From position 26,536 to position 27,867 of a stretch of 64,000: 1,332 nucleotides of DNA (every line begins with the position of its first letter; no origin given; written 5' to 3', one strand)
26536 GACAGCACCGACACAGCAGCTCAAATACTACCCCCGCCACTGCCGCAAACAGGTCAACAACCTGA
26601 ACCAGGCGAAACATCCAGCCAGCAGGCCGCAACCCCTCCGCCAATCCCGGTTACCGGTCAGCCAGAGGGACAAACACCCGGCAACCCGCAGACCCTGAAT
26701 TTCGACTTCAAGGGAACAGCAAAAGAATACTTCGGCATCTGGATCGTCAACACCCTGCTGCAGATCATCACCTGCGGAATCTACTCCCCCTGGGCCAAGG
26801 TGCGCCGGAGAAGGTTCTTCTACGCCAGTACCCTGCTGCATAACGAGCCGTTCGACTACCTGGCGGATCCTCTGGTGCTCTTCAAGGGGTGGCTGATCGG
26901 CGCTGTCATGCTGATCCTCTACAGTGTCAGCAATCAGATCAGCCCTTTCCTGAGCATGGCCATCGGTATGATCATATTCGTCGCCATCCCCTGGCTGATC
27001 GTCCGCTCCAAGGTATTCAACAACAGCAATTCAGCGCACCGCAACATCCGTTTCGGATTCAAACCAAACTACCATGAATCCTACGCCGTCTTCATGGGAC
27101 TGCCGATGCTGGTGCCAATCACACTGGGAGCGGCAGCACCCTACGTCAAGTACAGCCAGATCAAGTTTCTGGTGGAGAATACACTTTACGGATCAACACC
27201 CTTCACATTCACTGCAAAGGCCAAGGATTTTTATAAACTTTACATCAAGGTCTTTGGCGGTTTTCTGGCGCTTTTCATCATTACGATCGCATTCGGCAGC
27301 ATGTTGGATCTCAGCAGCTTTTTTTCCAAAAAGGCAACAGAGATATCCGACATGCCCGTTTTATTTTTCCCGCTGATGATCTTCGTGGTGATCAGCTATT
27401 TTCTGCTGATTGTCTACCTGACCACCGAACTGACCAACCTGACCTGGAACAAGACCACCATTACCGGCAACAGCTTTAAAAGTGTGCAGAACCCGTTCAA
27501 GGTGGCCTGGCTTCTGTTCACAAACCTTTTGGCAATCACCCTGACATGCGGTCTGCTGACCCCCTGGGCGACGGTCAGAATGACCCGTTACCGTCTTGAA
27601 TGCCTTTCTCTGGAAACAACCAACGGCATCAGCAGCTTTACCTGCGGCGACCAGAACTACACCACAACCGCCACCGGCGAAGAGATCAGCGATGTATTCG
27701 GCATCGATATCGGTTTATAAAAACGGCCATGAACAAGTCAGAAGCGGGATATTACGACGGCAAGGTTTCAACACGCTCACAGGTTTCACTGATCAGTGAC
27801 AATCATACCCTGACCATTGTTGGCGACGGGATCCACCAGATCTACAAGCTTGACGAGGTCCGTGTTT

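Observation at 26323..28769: Tightly linked zinc-ribbon/DUF898 membrane protein and M48 protease with novel N-terminal domain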

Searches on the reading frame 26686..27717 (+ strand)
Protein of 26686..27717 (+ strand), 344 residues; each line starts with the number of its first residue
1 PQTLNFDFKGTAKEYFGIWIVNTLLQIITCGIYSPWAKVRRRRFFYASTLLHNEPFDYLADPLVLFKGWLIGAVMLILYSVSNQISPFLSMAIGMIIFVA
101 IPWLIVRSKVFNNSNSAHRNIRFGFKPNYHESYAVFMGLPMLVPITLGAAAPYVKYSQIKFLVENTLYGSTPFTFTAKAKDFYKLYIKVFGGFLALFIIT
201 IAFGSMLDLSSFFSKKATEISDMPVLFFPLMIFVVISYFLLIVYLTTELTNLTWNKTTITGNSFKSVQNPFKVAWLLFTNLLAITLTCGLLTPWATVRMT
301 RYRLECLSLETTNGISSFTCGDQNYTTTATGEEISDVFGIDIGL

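Call 59: search_dna_similar(query=window:26686-27717:+, collection=plasmids, mode=protein, max_evalue=0.001, max_rows=40, rows=spread)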
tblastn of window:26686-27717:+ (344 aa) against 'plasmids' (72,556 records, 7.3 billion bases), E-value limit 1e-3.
Records with a match: 17; places in all: 17; records where one place covers at least 80% of the query: 9.
Best place of each record, by identity: <60% 17.
By first word of the organism name: Escherichia 9; Acinetobacter 2; Sinorhizobium 2; Azoarcus 1; Candidatus 1; Roseinatronobacter 1; Methylobacterium 1.
By predicted mobility (MOB-suite, as given by PLSDB): non-mobilizable 13; mobilizable 3; conjugative 1.
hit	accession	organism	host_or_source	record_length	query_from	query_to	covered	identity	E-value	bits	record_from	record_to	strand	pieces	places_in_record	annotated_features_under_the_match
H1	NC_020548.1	Azoarcus sp. KH32C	-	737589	1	344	100%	38.1%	2e-61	219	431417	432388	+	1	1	YjgN family protein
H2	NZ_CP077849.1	Acinetobacter baumannii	Homo sapiens,Rectal swab_P28_BU14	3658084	5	344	99%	34.2%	7e-48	180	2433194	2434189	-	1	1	none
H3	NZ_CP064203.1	Acinetobacter baumannii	Homo sapiens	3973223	5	344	99%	34.2%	7e-48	180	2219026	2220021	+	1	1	none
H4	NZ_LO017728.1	Candidatus Magnetococcus massalia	-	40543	7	343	98%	31.7%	2e-42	164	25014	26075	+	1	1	YjgN family protein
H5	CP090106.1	Sinorhizobium meliloti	Medicago,Cell culture,Plant nodule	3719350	5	343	99%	29.8%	2e-43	167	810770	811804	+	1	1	DUF898 domain-containing protein | M48 family metallopeptidase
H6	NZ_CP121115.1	Roseinatronobacter sp. S2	cell culture,Alkaline Spring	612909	8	344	98%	29.9%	1e-34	142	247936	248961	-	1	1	YjgN family protein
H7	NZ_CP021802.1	Sinorhizobium meliloti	Medicago sativa,Single Cell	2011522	5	343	99%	29.6%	5e-42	163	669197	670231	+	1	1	none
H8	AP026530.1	Escherichia coli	whole organism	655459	6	313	90%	25.7%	1e-13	79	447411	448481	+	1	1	membrane protein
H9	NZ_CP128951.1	Escherichia coli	-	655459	6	313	90%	25.7%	1e-13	79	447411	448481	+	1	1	DUF898 family protein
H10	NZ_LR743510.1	Methylobacterium bullatum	-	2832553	8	181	51%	28.8%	8e-7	58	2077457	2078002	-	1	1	none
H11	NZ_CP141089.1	Escherichia coli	Homo sapiens,Infected Human Urine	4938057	5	149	42%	29.3%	5e-6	56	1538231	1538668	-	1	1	none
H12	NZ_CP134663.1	Escherichia coli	Larus michahellis,bacteria,cloaca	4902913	5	58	16%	46.3%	6e-6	56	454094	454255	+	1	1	none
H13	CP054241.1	Escherichia coli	Homo sapiens,bone infection of foot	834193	5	58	16%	46.3%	6e-6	56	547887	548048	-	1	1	none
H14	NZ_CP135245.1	Escherichia coli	Food,other,Pig ear pet treat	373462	5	58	16%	46.3%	7e-6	56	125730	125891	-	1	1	yjgN: YjgN family protein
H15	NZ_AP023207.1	Escherichia coli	Homo sapiens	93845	5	58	16%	46.3%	7e-6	56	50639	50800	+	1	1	yjgN: YjgN family protein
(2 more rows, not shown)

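Call 60: get_annotated_region(hit=H5, flank=4000)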
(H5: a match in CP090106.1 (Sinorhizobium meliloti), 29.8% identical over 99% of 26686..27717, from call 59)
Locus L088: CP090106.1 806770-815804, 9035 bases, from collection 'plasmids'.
description: Sinorhizobium meliloti strain Ak57 plasmid pSymB, complete sequence
organism: Sinorhizobium meliloti (NCBI taxid 382)
taxonomy: Bacteria; Pseudomonadota; Alphaproteobacteria; Hyphomicrobiales; Rhizobiaceae; Sinorhizobium; Sinorhizobium meliloti
host: -; source: Medicago,Cell culture,Plant nodule; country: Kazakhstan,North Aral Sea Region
typing (MOB-suite, as given by PLSDB): non-mobilizable
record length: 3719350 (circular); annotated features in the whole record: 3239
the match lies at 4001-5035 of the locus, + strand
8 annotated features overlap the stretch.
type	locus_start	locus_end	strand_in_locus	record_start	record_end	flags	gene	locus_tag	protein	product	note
CDS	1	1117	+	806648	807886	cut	-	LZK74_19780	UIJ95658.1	FAD-binding protein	-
CDS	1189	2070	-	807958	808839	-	-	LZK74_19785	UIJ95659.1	LysR family transcriptional regulator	-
CDS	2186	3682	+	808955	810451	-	-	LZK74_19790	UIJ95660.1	CoA-acylating methylmalonate-semialdehyde dehydrogenase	-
CDS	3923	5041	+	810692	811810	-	-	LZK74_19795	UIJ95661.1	DUF898 domain-containing protein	-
CDS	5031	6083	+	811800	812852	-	-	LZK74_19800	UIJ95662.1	M48 family metallopeptidase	-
CDS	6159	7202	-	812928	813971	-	-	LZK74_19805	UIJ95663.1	Fe(3+) ABC transporter substrate-binding protein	-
CDS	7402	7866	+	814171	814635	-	rirA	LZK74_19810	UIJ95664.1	iron-responsive transcriptional regulator RirA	-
CDS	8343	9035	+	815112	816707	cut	-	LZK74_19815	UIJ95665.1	ABC transporter substrate-binding protein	-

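Call 61: get_annotated_region(hit=H1, flank=4000)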
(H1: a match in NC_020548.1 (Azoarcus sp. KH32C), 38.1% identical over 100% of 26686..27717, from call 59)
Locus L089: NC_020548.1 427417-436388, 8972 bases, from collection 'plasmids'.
description: Azoarcus sp. KH32C plasmid pAZKH, complete sequence
organism: Azoarcus sp. KH32C (NCBI taxid 748247)
taxonomy: Bacteria; Pseudomonadota; Betaproteobacteria; Rhodocyclales; Zoogloeaceae; Azoarcus; Azoarcus sp. KH32C
host: -; source: -; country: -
typing (MOB-suite, as given by PLSDB): mobilizable; replicon rep_cluster_432; relaxase MOBP
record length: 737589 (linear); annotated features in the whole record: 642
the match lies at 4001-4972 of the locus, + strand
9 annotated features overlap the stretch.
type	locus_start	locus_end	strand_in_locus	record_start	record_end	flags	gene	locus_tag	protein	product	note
CDS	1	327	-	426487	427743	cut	-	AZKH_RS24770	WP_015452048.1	CheR family methyltransferase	-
CDS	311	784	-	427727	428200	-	-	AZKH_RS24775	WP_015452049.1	chemotaxis protein CheW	GO:0006935 - chemotaxis [Evidence IEA]; GO:0007165 - signal transduction [Evidence IEA]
CDS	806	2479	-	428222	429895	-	-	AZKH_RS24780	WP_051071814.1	methyl-accepting chemotaxis protein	GO:0006935 - chemotaxis [Evidence IEA]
CDS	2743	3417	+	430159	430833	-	-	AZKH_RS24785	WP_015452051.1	gamma-glutamylcyclotransferase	GO:0006751 - glutathione catabolic process [Evidence IEA]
CDS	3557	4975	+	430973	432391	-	-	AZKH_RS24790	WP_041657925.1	YjgN family protein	-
CDS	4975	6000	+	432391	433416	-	-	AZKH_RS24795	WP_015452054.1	M48 family metallopeptidase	-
CDS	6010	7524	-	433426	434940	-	-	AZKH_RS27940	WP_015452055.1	diguanylate cyclase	-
CDS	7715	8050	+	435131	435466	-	-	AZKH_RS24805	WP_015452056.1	NifU family protein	GO:0016226 - iron-sulfur cluster assembly [Evidence IEA]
CDS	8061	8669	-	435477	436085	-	-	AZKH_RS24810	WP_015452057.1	DUF4337 domain-containing protein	-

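Call 62: get_annotated_region(hit=H3, flank=4000)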
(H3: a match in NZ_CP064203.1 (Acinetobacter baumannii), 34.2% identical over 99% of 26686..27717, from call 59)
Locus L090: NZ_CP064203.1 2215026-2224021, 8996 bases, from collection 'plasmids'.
description: Acinetobacter baumannii strain X4-300 plasmid unnamed1, complete sequence
organism: Acinetobacter baumannii (NCBI taxid 470)
taxonomy: Bacteria; Pseudomonadota; Gammaproteobacteria; Moraxellales; Moraxellaceae; Acinetobacter; Acinetobacter baumannii
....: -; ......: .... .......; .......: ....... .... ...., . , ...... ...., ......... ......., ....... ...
typing (MOB-suite, as given by PLSDB): conjugative; relaxase MOBP,MOBP; mating-pair formation MPF_T
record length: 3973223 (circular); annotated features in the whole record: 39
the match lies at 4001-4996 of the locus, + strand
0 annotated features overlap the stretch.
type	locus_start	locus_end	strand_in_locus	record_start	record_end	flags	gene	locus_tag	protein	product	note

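Call 64: get_annotated_region(hit=H4, flank=3500)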
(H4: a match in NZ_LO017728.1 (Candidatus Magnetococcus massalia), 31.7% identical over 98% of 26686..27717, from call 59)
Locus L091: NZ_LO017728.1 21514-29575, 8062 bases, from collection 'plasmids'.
description: Candidatus Magnetococcus massalia strain MO-1 plasmid MAGMO_p1, complete sequence
organism: Candidatus Magnetococcus massalia (NCBI taxid 451514)
taxonomy: Bacteria; Pseudomonadota; Alphaproteobacteria; Magnetococcales; Magnetococcaceae; Magnetococcus; Candidatus Magnetococcus massalia
host: -; source: -; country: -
typing (MOB-suite, as given by PLSDB): non-mobilizable
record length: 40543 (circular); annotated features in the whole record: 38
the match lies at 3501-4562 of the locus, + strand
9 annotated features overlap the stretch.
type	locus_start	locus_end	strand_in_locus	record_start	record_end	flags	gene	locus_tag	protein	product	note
CDS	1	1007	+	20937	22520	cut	secD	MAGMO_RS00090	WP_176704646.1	protein translocase subunit SecD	GO:0043952 - protein transport by the Sec complex [Evidence IEA]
CDS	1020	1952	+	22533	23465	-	secF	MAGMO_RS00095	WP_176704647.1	protein translocase subunit SecF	GO:0043952 - protein transport by the Sec complex [Evidence IEA]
CDS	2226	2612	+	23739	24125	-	-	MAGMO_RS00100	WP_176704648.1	response regulator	GO:0000160 - phosphorelay signal transduction system [Evidence IEA]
CDS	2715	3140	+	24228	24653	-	-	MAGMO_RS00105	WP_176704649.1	rhodanese-like domain-containing protein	-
CDS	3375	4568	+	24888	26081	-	-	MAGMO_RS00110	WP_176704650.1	YjgN family protein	-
CDS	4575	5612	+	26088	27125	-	-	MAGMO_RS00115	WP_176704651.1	M48 family metallopeptidase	-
CDS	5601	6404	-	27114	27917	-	-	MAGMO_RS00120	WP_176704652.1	TIGR03943 family protein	-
CDS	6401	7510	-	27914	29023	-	-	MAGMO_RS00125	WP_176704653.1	permease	-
CDS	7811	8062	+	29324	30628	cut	-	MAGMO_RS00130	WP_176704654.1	TolC family outer membrane protein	GO:0006810 - transport [Evidence IEA]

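Call 65: get_annotated_region(hit=H6, flank=3500)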
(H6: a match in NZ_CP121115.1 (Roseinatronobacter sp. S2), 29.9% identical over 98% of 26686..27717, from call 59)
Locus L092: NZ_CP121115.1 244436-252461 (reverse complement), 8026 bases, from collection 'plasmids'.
description: Roseinatronobacter sp. S2 plasmid unnamed2, complete sequence
organism: Roseinatronobacter sp. S2 (NCBI taxid 3035471)
taxonomy: Bacteria; Pseudomonadota; Alphaproteobacteria; Rhodobacterales; Paracoccaceae; Roseinatronobacter; Roseinatronobacter sp. S2
host: -; source: cell culture,Alkaline Spring; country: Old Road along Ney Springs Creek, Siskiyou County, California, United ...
typing (MOB-suite, as given by PLSDB): non-mobilizable
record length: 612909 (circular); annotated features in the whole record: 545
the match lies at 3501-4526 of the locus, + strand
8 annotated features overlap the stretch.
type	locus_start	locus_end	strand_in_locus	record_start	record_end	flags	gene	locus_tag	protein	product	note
CDS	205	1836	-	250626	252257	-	-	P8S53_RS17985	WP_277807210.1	tetratricopeptide repeat protein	-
CDS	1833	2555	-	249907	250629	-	-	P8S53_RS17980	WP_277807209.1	hypothetical protein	-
CDS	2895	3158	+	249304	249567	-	-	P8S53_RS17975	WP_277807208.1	hypothetical protein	-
CDS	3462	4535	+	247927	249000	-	-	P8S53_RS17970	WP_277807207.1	YjgN family protein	-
CDS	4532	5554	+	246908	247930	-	-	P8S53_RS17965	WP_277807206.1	M48 family metallopeptidase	-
CDS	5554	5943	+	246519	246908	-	-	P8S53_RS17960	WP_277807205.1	hypothetical protein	-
CDS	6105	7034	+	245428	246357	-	-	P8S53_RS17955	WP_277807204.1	helix-turn-helix domain-containing protein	-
CDS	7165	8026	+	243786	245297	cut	-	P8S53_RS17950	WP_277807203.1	alpha-N-arabinofuranosidase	-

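Call 66: get_annotated_region(hit=H9, flank=3500)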
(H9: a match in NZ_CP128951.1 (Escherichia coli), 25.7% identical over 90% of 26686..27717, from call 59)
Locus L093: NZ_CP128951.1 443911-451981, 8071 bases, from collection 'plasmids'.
description: Escherichia coli strain TUM2805 plasmid pMTY2805_untypable_1, complete sequence
organism: Escherichia coli (NCBI taxid 562)
taxonomy: Bacteria; Pseudomonadota; Gammaproteobacteria; Enterobacterales; Enterobacteriaceae; Escherichia; Escherichia coli
host: -; source: -; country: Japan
typing (MOB-suite, as given by PLSDB): non-mobilizable
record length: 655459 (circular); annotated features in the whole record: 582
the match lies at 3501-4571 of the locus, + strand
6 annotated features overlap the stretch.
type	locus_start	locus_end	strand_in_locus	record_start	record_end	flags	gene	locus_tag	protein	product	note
CDS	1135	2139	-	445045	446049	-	argF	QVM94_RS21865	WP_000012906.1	ornithine carbamoyltransferase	GO:0042450 - arginine biosynthetic process via ornithine [Evidence IEA]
CDS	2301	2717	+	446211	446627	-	rraB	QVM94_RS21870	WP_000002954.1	ribonuclease E inhibitor RraB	-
CDS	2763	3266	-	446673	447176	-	yjgM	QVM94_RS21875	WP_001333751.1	GNAT family N-acetyltransferase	-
CDS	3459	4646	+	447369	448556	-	-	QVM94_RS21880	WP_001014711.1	DUF898 family protein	-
CDS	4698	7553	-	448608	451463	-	valS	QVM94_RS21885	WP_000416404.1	valine--tRNA ligase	GO:0006438 - valyl-tRNA aminoacylation [Evidence IEA]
CDS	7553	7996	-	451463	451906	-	holC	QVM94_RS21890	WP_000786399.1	DNA polymerase III subunit chi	-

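Call 67: get_annotated_region(hit=H10, flank=3500)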
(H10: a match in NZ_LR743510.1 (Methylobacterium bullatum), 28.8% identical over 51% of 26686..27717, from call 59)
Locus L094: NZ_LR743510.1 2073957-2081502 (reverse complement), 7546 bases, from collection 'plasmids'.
description: Methylobacterium bullatum isolate mbul2 plasmid 1
organism: Methylobacterium bullatum (NCBI taxid 570505)
taxonomy: Bacteria; Pseudomonadota; Alphaproteobacteria; Hyphomicrobiales; Methylobacteriaceae; Methylobacterium; Methylobacterium bullatum
host: -; source: -; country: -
typing (MOB-suite, as given by PLSDB): non-mobilizable
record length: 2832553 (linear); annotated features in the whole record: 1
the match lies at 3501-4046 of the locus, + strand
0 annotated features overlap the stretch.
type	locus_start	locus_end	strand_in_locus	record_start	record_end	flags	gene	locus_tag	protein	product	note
